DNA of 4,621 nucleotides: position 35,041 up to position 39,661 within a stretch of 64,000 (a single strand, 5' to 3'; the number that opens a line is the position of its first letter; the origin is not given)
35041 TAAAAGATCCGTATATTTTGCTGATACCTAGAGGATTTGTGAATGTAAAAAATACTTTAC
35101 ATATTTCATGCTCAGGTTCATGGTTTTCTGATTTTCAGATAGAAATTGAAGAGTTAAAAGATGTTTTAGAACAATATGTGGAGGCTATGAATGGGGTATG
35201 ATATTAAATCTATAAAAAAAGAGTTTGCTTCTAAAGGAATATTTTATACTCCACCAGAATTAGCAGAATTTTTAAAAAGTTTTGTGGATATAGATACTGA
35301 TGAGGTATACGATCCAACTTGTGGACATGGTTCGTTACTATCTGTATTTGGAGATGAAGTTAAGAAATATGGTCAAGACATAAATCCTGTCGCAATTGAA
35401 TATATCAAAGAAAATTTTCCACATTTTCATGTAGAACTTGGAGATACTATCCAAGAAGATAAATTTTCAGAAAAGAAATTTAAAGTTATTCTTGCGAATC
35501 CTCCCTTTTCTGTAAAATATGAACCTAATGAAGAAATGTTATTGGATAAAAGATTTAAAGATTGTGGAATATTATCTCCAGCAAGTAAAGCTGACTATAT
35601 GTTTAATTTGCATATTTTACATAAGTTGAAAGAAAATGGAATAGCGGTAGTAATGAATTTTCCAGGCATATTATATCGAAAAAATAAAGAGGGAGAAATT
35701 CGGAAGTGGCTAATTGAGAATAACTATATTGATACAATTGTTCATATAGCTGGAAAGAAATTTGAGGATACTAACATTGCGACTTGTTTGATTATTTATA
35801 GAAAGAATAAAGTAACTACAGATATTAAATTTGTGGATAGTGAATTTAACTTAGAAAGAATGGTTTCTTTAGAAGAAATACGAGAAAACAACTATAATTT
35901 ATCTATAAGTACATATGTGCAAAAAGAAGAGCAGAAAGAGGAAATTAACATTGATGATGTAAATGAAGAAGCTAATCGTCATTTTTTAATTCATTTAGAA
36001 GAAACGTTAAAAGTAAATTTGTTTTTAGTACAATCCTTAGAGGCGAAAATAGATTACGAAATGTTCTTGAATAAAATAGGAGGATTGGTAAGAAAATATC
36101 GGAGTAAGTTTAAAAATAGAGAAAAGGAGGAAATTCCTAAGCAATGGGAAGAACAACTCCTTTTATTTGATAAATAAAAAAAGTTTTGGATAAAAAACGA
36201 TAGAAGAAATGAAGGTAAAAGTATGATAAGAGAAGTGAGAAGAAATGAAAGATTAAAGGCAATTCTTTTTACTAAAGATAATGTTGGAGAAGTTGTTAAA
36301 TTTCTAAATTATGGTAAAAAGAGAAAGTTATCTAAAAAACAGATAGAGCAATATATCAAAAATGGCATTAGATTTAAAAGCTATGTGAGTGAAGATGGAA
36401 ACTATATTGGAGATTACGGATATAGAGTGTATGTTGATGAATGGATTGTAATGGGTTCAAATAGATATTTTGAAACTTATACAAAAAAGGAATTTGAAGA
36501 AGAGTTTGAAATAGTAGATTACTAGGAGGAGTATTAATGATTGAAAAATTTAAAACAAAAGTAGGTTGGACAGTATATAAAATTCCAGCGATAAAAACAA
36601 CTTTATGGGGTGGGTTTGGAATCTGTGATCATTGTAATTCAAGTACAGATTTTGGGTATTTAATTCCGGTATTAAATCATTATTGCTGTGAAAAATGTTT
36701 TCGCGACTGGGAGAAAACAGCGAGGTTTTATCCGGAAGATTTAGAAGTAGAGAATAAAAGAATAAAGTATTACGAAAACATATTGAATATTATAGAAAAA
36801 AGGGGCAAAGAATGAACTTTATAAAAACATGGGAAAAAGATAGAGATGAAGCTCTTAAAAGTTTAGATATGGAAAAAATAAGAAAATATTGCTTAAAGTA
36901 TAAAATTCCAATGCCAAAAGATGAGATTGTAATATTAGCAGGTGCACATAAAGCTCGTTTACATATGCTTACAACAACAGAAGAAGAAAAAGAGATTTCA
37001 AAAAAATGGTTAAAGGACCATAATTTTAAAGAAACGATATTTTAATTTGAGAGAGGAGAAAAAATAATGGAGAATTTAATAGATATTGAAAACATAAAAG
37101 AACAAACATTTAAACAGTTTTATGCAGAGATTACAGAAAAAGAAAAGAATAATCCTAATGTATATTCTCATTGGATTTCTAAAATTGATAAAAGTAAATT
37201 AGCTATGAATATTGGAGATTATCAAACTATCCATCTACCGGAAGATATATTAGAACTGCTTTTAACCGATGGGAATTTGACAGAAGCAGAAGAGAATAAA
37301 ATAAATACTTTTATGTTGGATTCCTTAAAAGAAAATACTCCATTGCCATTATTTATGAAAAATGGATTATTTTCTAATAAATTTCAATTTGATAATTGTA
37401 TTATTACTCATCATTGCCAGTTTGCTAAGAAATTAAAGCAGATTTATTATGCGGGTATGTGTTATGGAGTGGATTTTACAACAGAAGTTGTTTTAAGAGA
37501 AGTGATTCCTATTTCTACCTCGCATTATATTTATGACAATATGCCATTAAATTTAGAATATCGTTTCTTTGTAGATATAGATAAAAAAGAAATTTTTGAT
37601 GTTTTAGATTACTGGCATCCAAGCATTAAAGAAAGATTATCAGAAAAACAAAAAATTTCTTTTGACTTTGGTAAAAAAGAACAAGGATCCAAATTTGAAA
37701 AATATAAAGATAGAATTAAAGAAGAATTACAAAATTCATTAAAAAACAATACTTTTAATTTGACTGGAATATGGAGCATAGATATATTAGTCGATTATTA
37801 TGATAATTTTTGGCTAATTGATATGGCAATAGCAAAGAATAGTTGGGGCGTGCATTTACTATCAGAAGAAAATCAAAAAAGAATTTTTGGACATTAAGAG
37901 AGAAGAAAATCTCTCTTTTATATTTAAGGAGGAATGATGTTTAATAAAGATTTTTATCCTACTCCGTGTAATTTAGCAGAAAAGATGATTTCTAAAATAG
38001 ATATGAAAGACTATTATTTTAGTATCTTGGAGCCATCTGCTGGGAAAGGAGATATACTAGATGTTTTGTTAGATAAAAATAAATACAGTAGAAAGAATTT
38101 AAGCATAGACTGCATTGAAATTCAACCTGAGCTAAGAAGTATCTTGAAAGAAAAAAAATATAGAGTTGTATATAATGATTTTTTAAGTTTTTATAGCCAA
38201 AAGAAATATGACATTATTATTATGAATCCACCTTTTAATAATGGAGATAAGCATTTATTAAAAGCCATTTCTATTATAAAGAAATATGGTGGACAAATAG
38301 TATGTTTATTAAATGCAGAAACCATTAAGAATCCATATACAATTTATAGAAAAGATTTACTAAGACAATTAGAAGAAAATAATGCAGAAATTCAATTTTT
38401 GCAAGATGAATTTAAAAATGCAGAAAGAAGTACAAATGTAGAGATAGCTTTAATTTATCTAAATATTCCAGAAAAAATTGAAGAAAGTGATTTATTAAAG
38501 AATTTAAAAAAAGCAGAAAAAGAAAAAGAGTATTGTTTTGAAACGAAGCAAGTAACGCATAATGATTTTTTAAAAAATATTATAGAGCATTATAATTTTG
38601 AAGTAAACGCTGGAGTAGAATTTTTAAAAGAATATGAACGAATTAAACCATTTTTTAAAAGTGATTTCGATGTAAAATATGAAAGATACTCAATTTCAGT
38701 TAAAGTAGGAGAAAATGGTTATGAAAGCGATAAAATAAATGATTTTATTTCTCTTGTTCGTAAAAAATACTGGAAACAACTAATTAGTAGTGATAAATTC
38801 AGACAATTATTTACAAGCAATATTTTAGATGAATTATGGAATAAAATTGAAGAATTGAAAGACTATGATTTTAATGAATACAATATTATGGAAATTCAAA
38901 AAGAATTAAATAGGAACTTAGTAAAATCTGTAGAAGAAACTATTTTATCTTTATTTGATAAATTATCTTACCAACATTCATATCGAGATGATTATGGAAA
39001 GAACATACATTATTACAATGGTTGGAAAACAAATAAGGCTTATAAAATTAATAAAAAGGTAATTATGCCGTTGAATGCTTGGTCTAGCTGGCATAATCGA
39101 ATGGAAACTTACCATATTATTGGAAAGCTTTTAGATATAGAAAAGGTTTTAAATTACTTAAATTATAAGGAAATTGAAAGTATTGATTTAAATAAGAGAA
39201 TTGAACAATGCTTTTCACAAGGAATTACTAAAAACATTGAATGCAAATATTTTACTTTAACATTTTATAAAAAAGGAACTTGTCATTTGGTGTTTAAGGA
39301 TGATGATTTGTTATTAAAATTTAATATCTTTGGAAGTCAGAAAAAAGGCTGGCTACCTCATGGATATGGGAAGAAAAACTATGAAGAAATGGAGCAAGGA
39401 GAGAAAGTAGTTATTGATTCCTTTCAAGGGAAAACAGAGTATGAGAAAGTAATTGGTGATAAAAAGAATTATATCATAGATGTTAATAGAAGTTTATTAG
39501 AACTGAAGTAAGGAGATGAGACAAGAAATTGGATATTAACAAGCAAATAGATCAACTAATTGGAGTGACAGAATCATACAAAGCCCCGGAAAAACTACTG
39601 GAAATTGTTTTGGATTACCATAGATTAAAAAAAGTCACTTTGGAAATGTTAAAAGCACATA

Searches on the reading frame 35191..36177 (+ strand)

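Call 90: search_protein_families(library=pfam, proteins=[window:35191-36177:+], max_evalue=0.001)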
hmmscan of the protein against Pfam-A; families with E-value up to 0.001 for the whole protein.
window:35191-36177:+ (328 aa): 4 families
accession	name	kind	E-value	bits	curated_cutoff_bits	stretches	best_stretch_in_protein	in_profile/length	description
PF02384.22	N6_Mtase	-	2.2e-52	178.8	20.4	2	12-220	22-249/311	N-6 DNA Methylase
PF05175.20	MTS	-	1.2e-06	28.8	23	1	29-111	25-113/170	Methyltransferase small domain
PF07669.17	Eco57I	-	3.5e-06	27.6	25.3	1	73-189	62-168/171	Eco57I restriction-modification methylase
PF13847.12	Methyltransf_31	-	7.3e-06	26.2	27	1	37-166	5-127/145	Methyltransferase domain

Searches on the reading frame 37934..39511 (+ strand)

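Call 90: search_protein_families(library=pfam, proteins=[window:37934-39511:+], max_evalue=0.001)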
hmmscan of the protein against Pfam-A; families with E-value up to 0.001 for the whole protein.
window:37934-39511:+ (525 aa): 3 families
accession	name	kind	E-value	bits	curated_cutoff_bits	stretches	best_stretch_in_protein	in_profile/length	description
PF13708.11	DUF4942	-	1.9e-31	109.6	25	1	275-472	4-189/190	Domain of unknown function (DUF4942)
PF05869.16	Dam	-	1.2e-05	25.4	28.1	1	81-181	50-148/169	DNA N-6-adenine-methyltransferase (Dam)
PF05175.20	MTS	-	5.7e-05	23.3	23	1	75-110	82-117/170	Methyltransferase small domain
